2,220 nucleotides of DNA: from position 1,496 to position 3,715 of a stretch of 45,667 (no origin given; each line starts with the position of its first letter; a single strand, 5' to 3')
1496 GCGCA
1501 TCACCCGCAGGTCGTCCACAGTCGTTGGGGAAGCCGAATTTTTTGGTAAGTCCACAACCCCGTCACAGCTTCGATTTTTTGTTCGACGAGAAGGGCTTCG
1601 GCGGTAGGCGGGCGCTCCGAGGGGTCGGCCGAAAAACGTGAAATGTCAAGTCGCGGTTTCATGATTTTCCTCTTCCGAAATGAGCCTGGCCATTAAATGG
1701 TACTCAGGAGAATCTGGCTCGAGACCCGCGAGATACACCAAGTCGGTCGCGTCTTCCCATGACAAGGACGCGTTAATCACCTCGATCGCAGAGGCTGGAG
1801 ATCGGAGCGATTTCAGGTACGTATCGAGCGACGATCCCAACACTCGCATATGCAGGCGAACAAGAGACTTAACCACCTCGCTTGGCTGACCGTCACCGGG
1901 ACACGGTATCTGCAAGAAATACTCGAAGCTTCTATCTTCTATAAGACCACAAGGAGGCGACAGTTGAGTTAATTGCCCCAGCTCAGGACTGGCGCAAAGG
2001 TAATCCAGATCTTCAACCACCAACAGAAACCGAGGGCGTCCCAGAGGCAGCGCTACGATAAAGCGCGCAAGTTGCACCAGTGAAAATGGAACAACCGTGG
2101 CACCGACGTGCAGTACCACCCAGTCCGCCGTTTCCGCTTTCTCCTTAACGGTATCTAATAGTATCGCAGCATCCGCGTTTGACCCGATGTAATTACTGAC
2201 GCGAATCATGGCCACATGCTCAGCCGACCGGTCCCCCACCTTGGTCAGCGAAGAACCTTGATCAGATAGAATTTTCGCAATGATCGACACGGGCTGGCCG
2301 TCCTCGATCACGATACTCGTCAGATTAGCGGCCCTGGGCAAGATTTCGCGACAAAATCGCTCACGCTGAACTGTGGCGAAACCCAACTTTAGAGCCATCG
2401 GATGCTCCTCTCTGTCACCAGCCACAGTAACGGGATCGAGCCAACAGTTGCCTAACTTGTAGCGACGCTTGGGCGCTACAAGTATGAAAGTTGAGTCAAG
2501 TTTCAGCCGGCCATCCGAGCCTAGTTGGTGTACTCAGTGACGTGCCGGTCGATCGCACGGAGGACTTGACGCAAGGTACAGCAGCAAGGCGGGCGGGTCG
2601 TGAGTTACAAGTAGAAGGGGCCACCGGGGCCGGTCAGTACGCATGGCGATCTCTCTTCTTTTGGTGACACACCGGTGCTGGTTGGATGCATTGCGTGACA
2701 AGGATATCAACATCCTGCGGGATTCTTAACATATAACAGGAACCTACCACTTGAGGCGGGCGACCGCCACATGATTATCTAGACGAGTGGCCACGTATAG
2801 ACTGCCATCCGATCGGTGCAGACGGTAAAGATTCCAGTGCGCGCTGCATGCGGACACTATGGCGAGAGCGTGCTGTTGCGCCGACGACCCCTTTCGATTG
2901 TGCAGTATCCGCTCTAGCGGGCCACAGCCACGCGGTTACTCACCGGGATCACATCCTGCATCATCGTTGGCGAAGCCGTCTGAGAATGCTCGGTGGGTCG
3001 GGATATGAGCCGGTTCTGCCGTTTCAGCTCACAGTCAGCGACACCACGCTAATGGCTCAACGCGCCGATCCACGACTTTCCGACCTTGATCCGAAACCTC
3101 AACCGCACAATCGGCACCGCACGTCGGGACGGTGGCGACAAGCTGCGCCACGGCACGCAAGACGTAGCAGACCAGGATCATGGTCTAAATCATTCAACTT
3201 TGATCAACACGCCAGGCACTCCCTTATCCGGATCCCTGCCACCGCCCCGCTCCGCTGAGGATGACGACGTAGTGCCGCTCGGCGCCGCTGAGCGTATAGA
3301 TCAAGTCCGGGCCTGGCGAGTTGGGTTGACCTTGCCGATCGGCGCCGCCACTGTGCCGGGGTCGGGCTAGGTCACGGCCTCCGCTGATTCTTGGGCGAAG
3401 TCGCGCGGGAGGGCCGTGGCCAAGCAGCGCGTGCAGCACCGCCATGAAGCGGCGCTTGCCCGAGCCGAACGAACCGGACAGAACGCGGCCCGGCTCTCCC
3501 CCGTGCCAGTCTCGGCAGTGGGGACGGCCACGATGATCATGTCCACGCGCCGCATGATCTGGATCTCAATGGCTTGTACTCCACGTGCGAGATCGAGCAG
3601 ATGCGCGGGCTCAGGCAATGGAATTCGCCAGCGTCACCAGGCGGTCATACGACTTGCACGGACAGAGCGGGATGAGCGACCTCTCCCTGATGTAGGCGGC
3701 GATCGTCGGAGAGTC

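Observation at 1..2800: Orphan low-GC two-gene cassette (250 aa + 455 aa) at the edge of a defence-island-like region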

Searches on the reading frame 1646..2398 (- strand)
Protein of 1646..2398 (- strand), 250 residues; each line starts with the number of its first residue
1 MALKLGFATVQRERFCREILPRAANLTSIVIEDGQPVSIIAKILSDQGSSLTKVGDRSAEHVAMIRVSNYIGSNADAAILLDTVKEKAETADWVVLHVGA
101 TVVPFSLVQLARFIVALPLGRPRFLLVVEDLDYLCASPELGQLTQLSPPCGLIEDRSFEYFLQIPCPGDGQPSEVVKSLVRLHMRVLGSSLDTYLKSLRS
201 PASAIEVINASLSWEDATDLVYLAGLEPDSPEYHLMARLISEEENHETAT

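Call 3: search_protein_families(library=pfam, proteins=[window:1646-2398:-], max_evalue=1)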
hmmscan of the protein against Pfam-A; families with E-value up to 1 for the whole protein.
window:1646-2398:- (250 aa): 0 families

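Call 4: search_protein_families(library=padloc, proteins=[window:1646-2398:-], max_evalue=1)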
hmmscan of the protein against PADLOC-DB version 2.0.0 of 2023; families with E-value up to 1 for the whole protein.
window:1646-2398:- (250 aa): 0 families

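Call 6: search_protein_families(library=ncbifam, proteins=[window:1646-2398:-], max_evalue=10)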
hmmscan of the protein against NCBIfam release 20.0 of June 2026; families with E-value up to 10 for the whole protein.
window:1646-2398:- (250 aa): 1 family
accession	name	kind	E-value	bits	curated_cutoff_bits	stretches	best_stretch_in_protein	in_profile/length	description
NF041548.1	PssE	equivalog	0.13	12.2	120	1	59-117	27-84/146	PssE/Cps14G family polysaccharide biosynthesis glycosyltransferase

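Call 7: search_protein_families(library=phrogs, proteins=[window:1646-2398:-], max_evalue=10)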
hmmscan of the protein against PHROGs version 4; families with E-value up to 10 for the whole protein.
window:1646-2398:- (250 aa): 2 families
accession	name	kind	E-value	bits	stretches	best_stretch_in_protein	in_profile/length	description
phrog_8532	-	unknown function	0.13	13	0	20-43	8-31/39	-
phrog_19538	-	unknown function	0.24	12.2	1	53-72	12-30/36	-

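Call 9: find_homologous_proteins(query=window:1646-2398:-)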
Query window:1646-2398:- (250 aa): 1 proteins with E <= 0.001 among 1535 candidates.
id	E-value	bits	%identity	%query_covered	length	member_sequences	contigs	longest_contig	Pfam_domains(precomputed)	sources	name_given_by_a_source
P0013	4.0e-158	542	100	100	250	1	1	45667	-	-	-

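Call 31: find_homologous_proteins(query=A1)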
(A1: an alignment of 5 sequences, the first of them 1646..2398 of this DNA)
Query A1 (5 sequences) (250 aa, profile of the alignment): 6 proteins with E <= 0.001 among 8000 candidates.
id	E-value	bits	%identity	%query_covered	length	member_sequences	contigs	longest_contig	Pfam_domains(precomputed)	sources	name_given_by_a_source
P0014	5.1e-118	411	34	95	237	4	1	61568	-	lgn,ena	-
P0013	3.3e-102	359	100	100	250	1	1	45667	-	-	-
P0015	1.4e-91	324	31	86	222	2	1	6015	-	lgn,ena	-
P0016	1.4e-71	259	38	66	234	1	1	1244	-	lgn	-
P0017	5.1e-71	257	36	62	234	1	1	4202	-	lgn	-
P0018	2.8e-68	248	30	67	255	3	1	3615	-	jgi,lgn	jgi:hypothetical protein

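Call 32: find_encoding_contigs(protein=P0014, flank=10000, max_places=4)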
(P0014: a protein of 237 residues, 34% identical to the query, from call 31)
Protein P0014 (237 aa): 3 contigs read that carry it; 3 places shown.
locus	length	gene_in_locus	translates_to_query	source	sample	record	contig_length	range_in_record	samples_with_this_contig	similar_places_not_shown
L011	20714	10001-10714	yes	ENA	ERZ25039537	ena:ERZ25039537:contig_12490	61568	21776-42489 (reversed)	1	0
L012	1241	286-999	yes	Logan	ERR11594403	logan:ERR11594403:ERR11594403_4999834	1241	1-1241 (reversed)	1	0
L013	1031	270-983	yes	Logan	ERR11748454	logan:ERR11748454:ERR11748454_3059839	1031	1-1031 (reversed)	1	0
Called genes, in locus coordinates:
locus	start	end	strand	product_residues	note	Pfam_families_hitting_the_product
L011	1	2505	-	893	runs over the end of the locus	PF13302:Acetyltransf_3 (faint), PF00583:Acetyltransf_1, PF02629:CoA_binding, PF13380:CoA_binding_2, PF13607:Succ_CoA_lig, PF13549:ATP-grasp_5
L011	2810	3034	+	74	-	-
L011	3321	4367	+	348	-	PF01548:DEDD_Tnp_IS110, PF02371:Transposase_20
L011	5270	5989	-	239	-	PF00440:TetR_N, PF16925:TetR_C_13, PF21993:TetR_C_13_2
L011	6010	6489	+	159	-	PF08534:Redoxin, PF00578:AhpC-TSA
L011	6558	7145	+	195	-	PF00578:AhpC-TSA, PF08534:Redoxin (weak), PF13911:AhpC-TSA_2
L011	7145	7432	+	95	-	PF13701:DDE_Tnp_1_4 (weak)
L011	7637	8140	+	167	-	PF01243:PNPOx_N, PF12900:Pyridox_ox_2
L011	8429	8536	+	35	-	-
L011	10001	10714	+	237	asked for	-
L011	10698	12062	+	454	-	-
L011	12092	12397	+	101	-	-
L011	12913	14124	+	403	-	PF02450:LCAT, PF07819:PGAP1 (weak)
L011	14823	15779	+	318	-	PF12770:CHAT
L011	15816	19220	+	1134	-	-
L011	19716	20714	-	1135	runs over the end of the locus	PF00903:Glyoxalase (faint), PF04212:MIT (faint), PF14938:SNAP (faint), PF00515:TPR_1 (faint), PF13424:TPR_12 (faint), PF12770:CHAT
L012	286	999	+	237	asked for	-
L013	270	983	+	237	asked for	-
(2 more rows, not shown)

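Call 33: find_encoding_contigs(protein=P0018, flank=10000, max_places=3)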
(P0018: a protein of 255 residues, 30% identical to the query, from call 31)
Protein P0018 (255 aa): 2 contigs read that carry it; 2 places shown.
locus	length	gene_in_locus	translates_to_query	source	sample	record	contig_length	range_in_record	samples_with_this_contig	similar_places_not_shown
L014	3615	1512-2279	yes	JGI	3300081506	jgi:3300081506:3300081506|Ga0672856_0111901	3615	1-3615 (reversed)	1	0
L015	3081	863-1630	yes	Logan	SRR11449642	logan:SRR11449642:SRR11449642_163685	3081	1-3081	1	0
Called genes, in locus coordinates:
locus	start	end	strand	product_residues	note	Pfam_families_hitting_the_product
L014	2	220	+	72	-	?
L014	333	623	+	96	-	-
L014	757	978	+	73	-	-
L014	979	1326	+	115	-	PF02452:PemK_toxin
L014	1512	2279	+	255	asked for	-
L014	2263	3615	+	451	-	?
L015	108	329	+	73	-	-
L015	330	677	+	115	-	PF02452:PemK_toxin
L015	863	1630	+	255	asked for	-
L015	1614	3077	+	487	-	-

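Call 45: predict_structure(alignment_id=A3)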
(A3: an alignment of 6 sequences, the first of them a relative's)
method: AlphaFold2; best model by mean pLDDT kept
length: 250 residues; sequences in the alignment: 6
mean_pLDDT: 76.0   pTM: 0.73
mean pLDDT of the five models: 76.0, 73.8, 72.9, 67.2, 57.4
residues with pLDDT >= 90: 21; 70-90: 169; 50-70: 39; < 50: 21
segments of 3 or more residues with pLDDT < 50: 1-4, 50-58, 197-201
pLDDT, mean of each block of 10 residues (from residue 1): 56 83 87 80 73 47 85 77 89 86 82 83 88 78 86 75 62 77 81 58 54 74 80 87 71
secondary structure, 60 per line:
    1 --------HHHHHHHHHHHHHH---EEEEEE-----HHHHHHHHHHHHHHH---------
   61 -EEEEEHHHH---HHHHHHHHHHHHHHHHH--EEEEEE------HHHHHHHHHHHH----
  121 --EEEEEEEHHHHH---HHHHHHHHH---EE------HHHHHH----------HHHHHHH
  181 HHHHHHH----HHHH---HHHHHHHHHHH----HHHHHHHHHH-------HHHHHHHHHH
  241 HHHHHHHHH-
elements in order: H9-22 E26-31 H37-51 E62-66 H67-70 H74-90 E93-98 H105-116 E123-129 H130-134 H138-146 H158-163 H174-187 H192-195 H199-209 H214-223 H231-249

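Call 47: search_solved_structures(query=A3, max_evalue=10)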
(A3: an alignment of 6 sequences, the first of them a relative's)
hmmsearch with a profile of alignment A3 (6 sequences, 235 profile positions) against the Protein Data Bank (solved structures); distinct sequences matched with E-value up to 10: 0.

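Call 49: fold_search(model_id=the predicted structure, library=pdb)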
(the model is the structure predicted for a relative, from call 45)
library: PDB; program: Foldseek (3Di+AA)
matches with E <= 10: 1015; with E <= 0.001: 35
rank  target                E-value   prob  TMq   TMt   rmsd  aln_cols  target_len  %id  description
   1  9nm1_A                7.8e-05  1.00  0.40  0.24   7.9       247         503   10  Y20S (Sec18-Sec17-Sec9-Sso1-Snc1) EDTA - All Merge (Class 9, focused on D1/D2) (released 2025-10-01)
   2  9nlw_A                1.0e-04  1.00  0.40  0.24   8.0       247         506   11  Y20S (Sec18-Sec17-Sec9-Sso1-Snc1) EDTA - Class 6 (released 2025-10-01)
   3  9cru_F                1.3e-04  1.00  0.44  0.26   7.0       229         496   10  Y20S (Sec18-Sec17-Sec9-Sso1-Snc1) EDTA - Class 1 (released 2025-08-27)
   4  7uiv_C                1.8e-04  1.00  0.45  0.23   9.6       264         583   13  ClpAP complex bound to ClpS N-terminal extension, class IIa (released 2022-11-09)
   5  9cru_A                2.0e-04  1.00  0.43  0.25   7.2       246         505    9  Y20S (Sec18-Sec17-Sec9-Sso1-Snc1) EDTA - Class 1 (released 2025-08-27)
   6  9pf2_B                2.4e-04  1.00  0.41  0.18   7.7       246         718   15  NSF, substrate free, hydrolyzing, class 25 (released 2025-10-08)
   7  9nlz_A                2.5e-04  1.00  0.40  0.18   7.9       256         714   10  Y20S (Sec18-Sec17-Sec9-Sso1-Snc1) EDTA - Class 8 (released 2025-10-01)
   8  8xuq_A                2.8e-04  1.00  0.44  0.16   8.3       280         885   12  Cryo-EM structure of tomato NRC2 tetramer (released 2024-05-22)
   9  9ng2_F                3.0e-04  1.00  0.42  0.25   7.3       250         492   10  Y20S (Sec18-Sec17-Sec9-Sso1-Snc1) EDTA - Class 4 (released 2025-10-01)
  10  9olo_F                3.4e-04  1.00  0.41  0.24   7.7       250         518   14  22bin20S complex (NSF-alphaSNAP-2:2 syntaxin-1a:SNAP-25), hydrolyzing, class 19 (released 2025-08-06)
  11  7abr_D                3.6e-04  1.00  0.42  0.22   9.0       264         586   12  Cryo-EM structure of B. subtilis ClpC (DWB mutant) hexamer bound to a substrate polypeptide (released 2021-10-06)
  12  3j95_F                3.8e-04  1.00  0.37  0.23   9.8       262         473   12  Structure of ADP-bound N-ethylmaleimide sensitive factor determined by single particle cryoelectron microscopy (released 2015-01-28)
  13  7uiv_E                4.0e-04  1.00  0.44  0.23   9.3       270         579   15  ClpAP complex bound to ClpS N-terminal extension, class IIa (released 2022-11-09)
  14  9nv1_A                4.4e-04  1.00  0.43  0.25   6.9       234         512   11  Sec18 Mg2+ class 1 (released 2025-10-01)
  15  1nsf                  4.4e-04  1.00  0.35  0.35   9.7       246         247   13  D2 HEXAMERIZATION DOMAIN OF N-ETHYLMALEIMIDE SENSITIVE FACTOR (NSF) (released 1998-11-25)
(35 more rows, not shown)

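Call 59: search_protein_families(library=pfam, proteins=[L011:15816-19220:+], max_evalue=0.01)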
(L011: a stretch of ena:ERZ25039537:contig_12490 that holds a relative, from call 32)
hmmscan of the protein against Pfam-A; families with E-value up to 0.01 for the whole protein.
L011:15816-19220:+ (1134 aa): 8 families
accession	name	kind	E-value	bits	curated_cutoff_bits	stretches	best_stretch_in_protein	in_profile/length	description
PF12770.12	CHAT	-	1.4e-47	163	24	1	830-1133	7-288/289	CHAT domain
PF00903.31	Glyoxalase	-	2.3e-17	64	20.6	0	403-453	8-53/121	Glyoxalase/Bleomycin resistance protein/Dioxygenase superfamily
PF14938.12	SNAP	-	3.7e-13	50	25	1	449-595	40-181/282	Soluble NSF attachment protein, SNAP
PF00515.34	TPR_1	-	5.3e-12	45.5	27.8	0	268-281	16-29/34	Tetratricopeptide repeat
PF07719.23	TPR_2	-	2.7e-08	33.7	27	0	575-597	7-29/34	Tetratricopeptide repeat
PF20331.3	DUF6626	-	2.4e-07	31.6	27.3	0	320-373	29-84/96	Family of unknown function (DUF6626)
PF04212.24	MIT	-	5.3e-07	30.1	30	0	82-101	17-36/66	MIT (microtubule interacting and transport) domain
PF06456.18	Arfaptin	-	7.2e-05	22.9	32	0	428-471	64-107/229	Arfaptin-like domain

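Call 63: search_protein_families(library=pfam, proteins=[L011:12913-14124:+], max_evalue=0.01)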
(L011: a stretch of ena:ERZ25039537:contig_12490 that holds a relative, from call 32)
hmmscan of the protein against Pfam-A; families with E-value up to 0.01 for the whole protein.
L011:12913-14124:+ (403 aa): 4 families
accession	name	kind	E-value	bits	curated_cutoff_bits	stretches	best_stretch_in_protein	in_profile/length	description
PF02450.21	LCAT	-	1.4e-14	54.6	21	1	91-214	78-203/392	Lecithin:cholesterol acyltransferase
PF07819.20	PGAP1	-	1.4e-05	25.4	24.3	1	132-191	87-147/233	PGAP1-like alpha/beta domain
PF12146.15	Hydrolase_4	-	0.0005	19.9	27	1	131-178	71-116/239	Serine aminopeptidase, S33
PF12697.13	Abhydrolase_6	-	0.0087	17.2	26.3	0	104-203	45-105/217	Alpha/beta hydrolase family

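Call 96: find_related_loci(query=A3, collection=viral_contigs, flank=8000)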
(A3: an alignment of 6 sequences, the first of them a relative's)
Query A3 (250 aa) in viral_contigs; peptide patterns used: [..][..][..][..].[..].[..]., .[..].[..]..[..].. (x = any residue, [..] = any of these).
106 stretches matched a pattern, but none encodes a relative of the query by tblastn (E <= 1e-3).

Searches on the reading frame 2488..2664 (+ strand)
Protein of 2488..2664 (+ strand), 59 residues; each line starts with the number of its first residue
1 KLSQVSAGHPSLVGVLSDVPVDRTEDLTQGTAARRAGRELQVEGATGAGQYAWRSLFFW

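Call 72: search_protein_families(library=padloc, proteins=[window:2488-2664:+], max_evalue=0.1)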
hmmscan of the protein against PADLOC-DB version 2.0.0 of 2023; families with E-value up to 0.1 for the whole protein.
window:2488-2664:+ (59 aa): 0 families

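Call 73: search_protein_families(library=pfam, proteins=[window:2488-2664:+], max_evalue=0.1)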
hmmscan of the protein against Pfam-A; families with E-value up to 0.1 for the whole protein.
window:2488-2664:+ (59 aa): 0 families

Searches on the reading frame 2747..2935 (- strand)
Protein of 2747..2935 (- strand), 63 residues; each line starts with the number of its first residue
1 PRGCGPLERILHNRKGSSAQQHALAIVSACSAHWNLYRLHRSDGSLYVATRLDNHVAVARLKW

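Call 72: search_protein_families(library=padloc, proteins=[window:2747-2935:-], max_evalue=0.1)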
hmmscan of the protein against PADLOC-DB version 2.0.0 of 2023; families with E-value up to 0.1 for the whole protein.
window:2747-2935:- (63 aa): 0 families

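Call 73: search_protein_families(library=pfam, proteins=[window:2747-2935:-], max_evalue=0.1)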
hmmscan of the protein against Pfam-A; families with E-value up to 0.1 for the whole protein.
window:2747-2935:- (63 aa): 1 family
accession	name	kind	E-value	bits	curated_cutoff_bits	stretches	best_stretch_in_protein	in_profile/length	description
PF25395.1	DPBB_PEX6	-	0.067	13.8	22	1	12-58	38-82/106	PEX6 double psi barrel domain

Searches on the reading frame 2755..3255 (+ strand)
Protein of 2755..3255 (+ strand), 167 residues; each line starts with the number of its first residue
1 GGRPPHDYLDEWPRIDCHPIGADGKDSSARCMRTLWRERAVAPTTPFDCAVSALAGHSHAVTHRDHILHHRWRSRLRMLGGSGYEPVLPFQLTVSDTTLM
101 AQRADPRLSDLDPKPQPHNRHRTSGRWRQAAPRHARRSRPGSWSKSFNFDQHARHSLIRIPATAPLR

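Call 72: search_protein_families(library=padloc, proteins=[window:2755-3255:+], max_evalue=0.1)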
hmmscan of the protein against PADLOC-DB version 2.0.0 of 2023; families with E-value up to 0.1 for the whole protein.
window:2755-3255:+ (167 aa): 0 families

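Call 73: search_protein_families(library=pfam, proteins=[window:2755-3255:+], max_evalue=0.1)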
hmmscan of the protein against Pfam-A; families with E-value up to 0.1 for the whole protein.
window:2755-3255:+ (167 aa): 0 families

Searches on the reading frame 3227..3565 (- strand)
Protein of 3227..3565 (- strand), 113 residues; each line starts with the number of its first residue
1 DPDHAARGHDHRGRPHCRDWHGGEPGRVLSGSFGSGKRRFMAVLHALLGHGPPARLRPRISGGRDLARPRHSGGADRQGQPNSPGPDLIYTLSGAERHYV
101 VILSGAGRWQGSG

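Call 72: search_protein_families(library=padloc, proteins=[window:3227-3565:-], max_evalue=0.1)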
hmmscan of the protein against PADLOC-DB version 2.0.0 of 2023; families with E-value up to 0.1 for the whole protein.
window:3227-3565:- (113 aa): 1 family
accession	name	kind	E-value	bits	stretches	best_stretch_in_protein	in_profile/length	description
PDLC02488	BrxC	-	5.7e-09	32.5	1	28-60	68-100/1240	BrxC-PglY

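Call 73: search_protein_families(library=pfam, proteins=[window:3227-3565:-], max_evalue=0.1)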
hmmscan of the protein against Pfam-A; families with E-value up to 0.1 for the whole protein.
window:3227-3565:- (113 aa): 0 families
